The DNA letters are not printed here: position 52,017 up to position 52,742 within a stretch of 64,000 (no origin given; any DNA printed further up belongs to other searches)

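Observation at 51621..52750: Tandem pair of orphan, extremely acidic 142-aa paralogues plus a coupled 52-aa ORF immediately upstream of the sheath gene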

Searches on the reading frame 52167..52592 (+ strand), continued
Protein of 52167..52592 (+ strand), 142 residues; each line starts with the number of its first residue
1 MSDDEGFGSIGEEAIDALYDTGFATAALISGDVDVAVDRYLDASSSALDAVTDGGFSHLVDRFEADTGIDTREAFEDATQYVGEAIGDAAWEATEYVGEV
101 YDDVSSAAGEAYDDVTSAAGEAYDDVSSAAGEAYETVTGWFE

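Call 50: fold_search(model_id=the predicted structure, library=pdb)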
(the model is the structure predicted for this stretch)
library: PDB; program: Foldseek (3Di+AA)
matches with E <= 10: 82; with E <= 0.001: 0
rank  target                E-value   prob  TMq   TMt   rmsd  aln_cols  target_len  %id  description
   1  9min_D                8.9e-01  0.33  0.30  0.33  12.2       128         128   20  Structure of a designed minibinder to NYESO1-A*02:01 (released 2025-08-06)
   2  9min_I                9.9e-01  0.30  0.30  0.33  12.2       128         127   20  Structure of a designed minibinder to NYESO1-A*02:01 (released 2025-08-06)
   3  6s38_B                2.2e+00  0.18  0.27  0.29  10.2       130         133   18  Ligand binding domain of the P. putida receptor PcaY_PP in complex with quinate (released 2020-10-21)
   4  7ppt_B                2.2e+00  0.11  0.25  0.25  15.8       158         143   19  Structure of diFe-Sulerythrin at 0.26 MGy total absorbed dose (released 2022-06-08)
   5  6s38_A                2.7e+00  0.07  0.20  0.20  13.2       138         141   16  Ligand binding domain of the P. putida receptor PcaY_PP in complex with quinate (released 2020-10-21)
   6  7ppv_B                2.9e+00  0.09  0.26  0.26  15.7       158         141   20  Structure of diFe-Sulerythrin at 2.70 MGy total absorbed dose (released 2022-06-08)
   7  9eom                  3.1e+00  0.14  0.30  0.20  44.1       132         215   15  250A Vipp1 dL10Ala helical tubes in the presence of EPL (released 2024-10-16)
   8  1elr_A                3.1e+00  0.13  0.28  0.30  15.2       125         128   19  Crystal structure of the TPR2A domain of HOP in complex with the HSP90 peptide MEEVD (released 2000-04-26)
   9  7o91_C                3.3e+00  0.09  0.26  0.26  15.2       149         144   17  diMn-sulerythrin (released 2021-12-01)
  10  7o91_A                3.3e+00  0.08  0.26  0.25  15.4       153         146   18  diMn-sulerythrin (released 2021-12-01)
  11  7o8d_B                3.4e+00  0.07  0.23  0.23  15.6       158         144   18  diFe-sulerythrin oxidised by H2O2 (released 2021-12-01)
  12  7o8a_B                3.6e+00  0.06  0.21  0.21  15.4       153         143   19  diFe-sulerythrin reduced with Na-dithionite (released 2021-12-01)
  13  6s18_A                4.3e+00  0.10  0.27  0.26  14.8       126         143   16  Ligand binding domain of the P. putida receptor PcaY_PP in complex with glycerol (released 2020-10-21)
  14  7o99_A                4.3e+00  0.09  0.29  0.29  15.7       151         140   17  diMn-sulerythrin (released 2021-12-01)
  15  7o93_A                4.3e+00  0.07  0.26  0.25  15.6       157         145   19  diMn-sulerythrin (released 2021-12-01)
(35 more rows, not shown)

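Call 73: search_protein_families(library=pfam, proteins=[P0045, P0039, P0112, P0034, P0078], max_evalue=0.1)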
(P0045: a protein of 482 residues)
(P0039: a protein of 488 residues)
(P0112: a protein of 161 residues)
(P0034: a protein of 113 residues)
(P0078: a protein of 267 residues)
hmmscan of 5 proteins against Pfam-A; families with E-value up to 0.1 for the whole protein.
P0045 (482 aa): 6 families
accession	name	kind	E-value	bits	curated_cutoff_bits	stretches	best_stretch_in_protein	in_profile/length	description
PF02987.21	LEA_4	-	0.00097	19.4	51.1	1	204-234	2-32/44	Late embryogenesis abundant protein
PF21724.2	DUF6861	-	0.0013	18.7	28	1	367-432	16-84/194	Family of unknown function (DUF6861)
PF04306.18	DUF456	-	0.0022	18.7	29.4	1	393-443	62-109/139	Protein of unknown function (DUF456)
PF01769.21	MgtE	-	0.019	15.6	27.6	1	375-452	34-102/125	Divalent cation transporter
PF09361.15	Phasin_2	-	0.033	14.8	24.9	0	123-217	8-96/100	Phasin protein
PF05433.20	Rick_17kDa_Anti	-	0.09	13.1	24.2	0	394-429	3-39/43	Glycine zipper 2TM domain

P0039 (488 aa): 14 families
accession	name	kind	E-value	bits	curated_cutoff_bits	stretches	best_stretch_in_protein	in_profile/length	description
PF01442.23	Apolipoprotein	-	2.1e-09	37.8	90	1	106-255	35-184/190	Apolipoprotein A1/A4/E domain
PF09361.15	Phasin_2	-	3.8e-07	30.7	24.9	2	151-239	4-90/100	Phasin protein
PF07464.16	ApoLp-III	-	3.4e-06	27.7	36.3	2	100-224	21-144/146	Apolipophorin-III precursor (apoLp-III)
PF20572.3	DUF6781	-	5.6e-06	26.8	27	1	120-204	126-210/213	Family of unknown function (DUF6781)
PF06911.18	Senescence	-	1.4e-05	25.5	24.6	1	89-171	39-132/184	Senescence domain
PF19793.4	DUF6277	-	0.00047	20.8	32.8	0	79-131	6-58/117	Family of unknown function (DUF6277)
PF12732.12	YtxH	-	0.0009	20.1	37.5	0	182-209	48-67/71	YtxH-like protein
PF04450.18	BSP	-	0.0022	18.3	23.8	1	335-410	67-135/207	Peptidase of plants and bacteria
PF05388.16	Carbpep_Y_N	-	0.0031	18.3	25.8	0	188-234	42-87/127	Carboxypeptidase Y pro-peptide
PF20573.4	DUF6782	-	0.0047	16.7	27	1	345-393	67-108/241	Putative metallopeptidase family (DUF6782)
PF23854.1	DUF7217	-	0.013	15.6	29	0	155-236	118-202/238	Domain of unknown function (DUF7217)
PF13324.12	GCIP_N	-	0.019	15.5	27.5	0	150-238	53-135/144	Grap2 and cyclin-D-interacting, N-terminal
PF10263.15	SprT-like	-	0.063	13.6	25.6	0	353-393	42-79/108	SprT-like family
PF11098.13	Chlorosome_CsmC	-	0.087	13.3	26.3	0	168-251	46-123/139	Chlorosome envelope protein C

P0112 (161 aa): 1 family
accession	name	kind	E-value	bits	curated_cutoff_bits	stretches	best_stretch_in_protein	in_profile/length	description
PF06911.18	Senescence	-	0.012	15.9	24.6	0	61-148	100-169/184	Senescence domain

P0034 (113 aa): 1 family
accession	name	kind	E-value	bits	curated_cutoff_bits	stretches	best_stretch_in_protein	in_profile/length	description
PF11034.13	Grg1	-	0.0048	17.5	25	0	70-106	24-60/67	Glucose-repressible protein Grg1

P0078 (267 aa): 1 family
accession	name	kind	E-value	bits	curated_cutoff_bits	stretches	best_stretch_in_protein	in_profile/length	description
PF03036.21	Perilipin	-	0.0065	16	33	1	80-132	100-152/403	Perilipin family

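Call 77: search_protein_families(library=pfam, proteins=[P0067, P0118, P0069, P0146, P0138, P0072, P0090, P0116, P0046, P0176], max_evalue=0.00001)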
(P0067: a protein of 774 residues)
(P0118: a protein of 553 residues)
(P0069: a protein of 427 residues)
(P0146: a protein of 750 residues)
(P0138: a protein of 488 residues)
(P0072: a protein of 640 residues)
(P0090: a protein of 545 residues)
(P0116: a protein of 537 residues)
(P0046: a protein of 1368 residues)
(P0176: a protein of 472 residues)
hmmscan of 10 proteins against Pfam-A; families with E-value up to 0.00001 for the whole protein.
P0067 (774 aa): 1 family
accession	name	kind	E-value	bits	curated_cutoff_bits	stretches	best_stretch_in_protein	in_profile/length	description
PF13699.11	eCIS_core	-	1.4e-30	105.7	22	1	1-69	10-78/79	eCIS core domain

P0118 (553 aa): 1 family
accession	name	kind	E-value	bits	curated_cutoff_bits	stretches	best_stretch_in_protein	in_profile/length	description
PF13699.11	eCIS_core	-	9.5e-27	93.4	22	1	31-108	1-78/79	eCIS core domain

P0069 (427 aa): 0 families

P0146 (750 aa): 0 families

P0138 (488 aa): 0 families

P0072 (640 aa): 5 families
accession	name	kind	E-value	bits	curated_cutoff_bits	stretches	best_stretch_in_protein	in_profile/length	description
PF01471.23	PG_binding_1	-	3.4e-12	46.8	23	1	78-128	1-57/57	Putative peptidoglycan binding domain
PF07464.16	ApoLp-III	-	2.5e-07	31.4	36.3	0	243-302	44-103/146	Apolipophorin-III precursor (apoLp-III)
PF09374.15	PG_binding_3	-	5.1e-07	30.2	24.6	0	81-109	2-36/76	Predicted Peptidoglycan domain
PF01442.23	Apolipoprotein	-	8.5e-06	26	90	0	211-337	53-183/190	Apolipoprotein A1/A4/E domain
PF12732.12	YtxH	-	9.5e-06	26.4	37.5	0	269-285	48-49/71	YtxH-like protein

P0090 (545 aa): 0 families

P0116 (537 aa): 0 families

P0046 (1368 aa): 1 family
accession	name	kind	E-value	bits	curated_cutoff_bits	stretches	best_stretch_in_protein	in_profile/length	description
PF13699.11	eCIS_core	-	2e-25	89.2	22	1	174-245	4-78/79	eCIS core domain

P0176 (472 aa): 0 families

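Call 80: find_encoding_contigs(protein=P0067, flank=10000, max_places=2)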
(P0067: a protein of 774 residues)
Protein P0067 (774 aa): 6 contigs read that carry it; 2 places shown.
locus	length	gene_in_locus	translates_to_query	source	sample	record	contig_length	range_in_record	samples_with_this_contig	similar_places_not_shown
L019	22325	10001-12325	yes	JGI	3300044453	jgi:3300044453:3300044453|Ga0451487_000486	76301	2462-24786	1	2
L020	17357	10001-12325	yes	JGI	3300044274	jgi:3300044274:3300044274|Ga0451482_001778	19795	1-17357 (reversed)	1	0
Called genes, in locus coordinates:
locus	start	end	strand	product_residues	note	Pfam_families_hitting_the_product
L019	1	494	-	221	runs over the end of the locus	PF01903:CbiX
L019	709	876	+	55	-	-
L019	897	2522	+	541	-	PF00009:GTP_EFTU, PF01926:MMR_HSR1 (weak), PF22042:EF-G_D2, PF03144:GTP_EFTU_D2, PF16658:RF3_C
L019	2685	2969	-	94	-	-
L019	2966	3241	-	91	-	-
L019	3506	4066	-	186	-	-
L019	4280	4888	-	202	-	-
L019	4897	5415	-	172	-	PF13274:SocA_Panacea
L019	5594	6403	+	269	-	PF05175:MTS, PF13847:Methyltransf_31, PF08241:Methyltransf_11, PF08242:Methyltransf_12, PF13649:Methyltransf_25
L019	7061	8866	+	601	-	PF03098:An_peroxidase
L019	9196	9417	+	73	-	-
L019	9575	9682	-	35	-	-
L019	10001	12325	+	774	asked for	PF13699:eCIS_core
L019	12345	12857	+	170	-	-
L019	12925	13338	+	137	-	-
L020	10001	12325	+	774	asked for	PF13699:eCIS_core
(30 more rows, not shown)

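Call 82: find_related_loci(query=A2, collection=metagenome_contigs, flank=4000)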
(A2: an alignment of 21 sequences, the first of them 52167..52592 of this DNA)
Query A2 (142 aa) in metagenome_contigs; peptide patterns used: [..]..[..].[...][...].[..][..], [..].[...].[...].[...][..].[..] (x = any residue, [..] = any of these).
311 stretches matched a pattern; 7 encode a relative of the query (tblastn E <= 1e-3); 7 distinct loci.
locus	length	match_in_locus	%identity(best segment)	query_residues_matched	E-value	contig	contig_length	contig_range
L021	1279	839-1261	85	1-142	7e-76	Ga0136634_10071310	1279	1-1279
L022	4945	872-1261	81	1-142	8e-66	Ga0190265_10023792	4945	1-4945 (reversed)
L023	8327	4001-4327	69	7-115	2e-45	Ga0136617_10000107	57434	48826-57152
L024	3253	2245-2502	37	11-92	5e-7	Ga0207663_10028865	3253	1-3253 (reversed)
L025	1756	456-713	36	11-92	5e-6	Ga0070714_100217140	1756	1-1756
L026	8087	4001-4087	52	79-107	1e-5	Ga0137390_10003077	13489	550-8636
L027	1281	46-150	50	79-114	1e-5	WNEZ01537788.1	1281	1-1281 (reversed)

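Call 83: find_related_loci(query=A2, collection=viral_contigs, flank=5000)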
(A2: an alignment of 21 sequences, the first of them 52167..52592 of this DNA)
Query A2 (142 aa) in viral_contigs; peptide patterns used: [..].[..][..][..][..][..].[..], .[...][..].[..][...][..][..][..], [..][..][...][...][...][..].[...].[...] (x = any residue, [..] = any of these).
218 stretches matched a pattern, but none encodes a relative of the query by tblastn (E <= 1e-3).

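Call 86: search_solved_structures(query=A2, max_evalue=1, show_alignments=2)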
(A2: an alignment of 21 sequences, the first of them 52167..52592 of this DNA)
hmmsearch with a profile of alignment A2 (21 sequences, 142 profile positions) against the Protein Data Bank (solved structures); distinct sequences matched with E-value up to 1: 6.
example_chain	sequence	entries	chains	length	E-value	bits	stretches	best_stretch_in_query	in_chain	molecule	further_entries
2x43_S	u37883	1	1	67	0.009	19.6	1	95-138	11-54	SHERP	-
6v8i_CF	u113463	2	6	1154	0.049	17.2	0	73-130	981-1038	Tape Measure Protein, gp57 | Tape measure protein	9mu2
4uos_A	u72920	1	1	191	0.097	16.3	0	92-128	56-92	DESIGNED HELICAL BUNDLE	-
5cwc_A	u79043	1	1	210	0.31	14.6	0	58-134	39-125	Designed helical repeat protein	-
9vvr_A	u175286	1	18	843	0.63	13.6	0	61-127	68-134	Tail spike protein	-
9crw_D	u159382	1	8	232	0.92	13.1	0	8-40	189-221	Kinesin-like protein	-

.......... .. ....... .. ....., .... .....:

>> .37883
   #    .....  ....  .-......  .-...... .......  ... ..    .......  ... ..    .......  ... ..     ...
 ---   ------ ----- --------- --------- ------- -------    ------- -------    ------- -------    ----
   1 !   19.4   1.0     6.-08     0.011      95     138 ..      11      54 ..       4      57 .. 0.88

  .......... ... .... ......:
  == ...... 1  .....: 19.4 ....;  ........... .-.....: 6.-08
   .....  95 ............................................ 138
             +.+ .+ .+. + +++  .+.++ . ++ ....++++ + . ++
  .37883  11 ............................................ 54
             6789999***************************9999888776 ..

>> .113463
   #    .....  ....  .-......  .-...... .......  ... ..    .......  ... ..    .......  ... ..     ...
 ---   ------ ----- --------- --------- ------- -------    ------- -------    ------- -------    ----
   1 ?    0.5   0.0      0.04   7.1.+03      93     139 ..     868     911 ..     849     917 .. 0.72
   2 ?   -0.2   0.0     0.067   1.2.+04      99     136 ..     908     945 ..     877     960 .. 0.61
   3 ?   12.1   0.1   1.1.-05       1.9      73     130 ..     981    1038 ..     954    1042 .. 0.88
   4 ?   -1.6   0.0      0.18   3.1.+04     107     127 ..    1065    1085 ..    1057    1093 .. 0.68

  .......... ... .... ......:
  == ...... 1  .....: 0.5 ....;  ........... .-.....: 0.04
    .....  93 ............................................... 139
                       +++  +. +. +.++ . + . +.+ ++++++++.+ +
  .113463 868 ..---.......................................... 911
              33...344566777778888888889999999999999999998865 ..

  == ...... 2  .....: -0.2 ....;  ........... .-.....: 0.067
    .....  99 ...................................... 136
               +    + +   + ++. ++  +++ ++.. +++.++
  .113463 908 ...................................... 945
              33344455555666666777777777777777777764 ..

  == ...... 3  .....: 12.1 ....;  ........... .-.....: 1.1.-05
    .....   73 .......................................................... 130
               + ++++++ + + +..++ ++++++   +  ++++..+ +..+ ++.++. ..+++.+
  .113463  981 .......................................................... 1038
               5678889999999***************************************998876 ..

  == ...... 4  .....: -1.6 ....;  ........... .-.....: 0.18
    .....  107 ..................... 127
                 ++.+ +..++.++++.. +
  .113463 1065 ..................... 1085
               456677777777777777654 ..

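Call 87: search_protein_families(library=ncbifam, proteins=[window:52167-52592:+, L024:2125-2610:+], max_evalue=0.1)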
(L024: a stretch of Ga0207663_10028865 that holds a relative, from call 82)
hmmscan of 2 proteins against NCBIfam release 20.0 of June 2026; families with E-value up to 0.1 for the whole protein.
window:52167-52592:+ (142 aa): 1 family
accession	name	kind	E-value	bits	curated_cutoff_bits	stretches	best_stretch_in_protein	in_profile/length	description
NF047840.1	lipo_Ag473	exception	0.052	14.3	100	0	73-130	23-135/136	Ag473 family lipoprotein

L024:2125-2610:+ (162 aa): 0 families
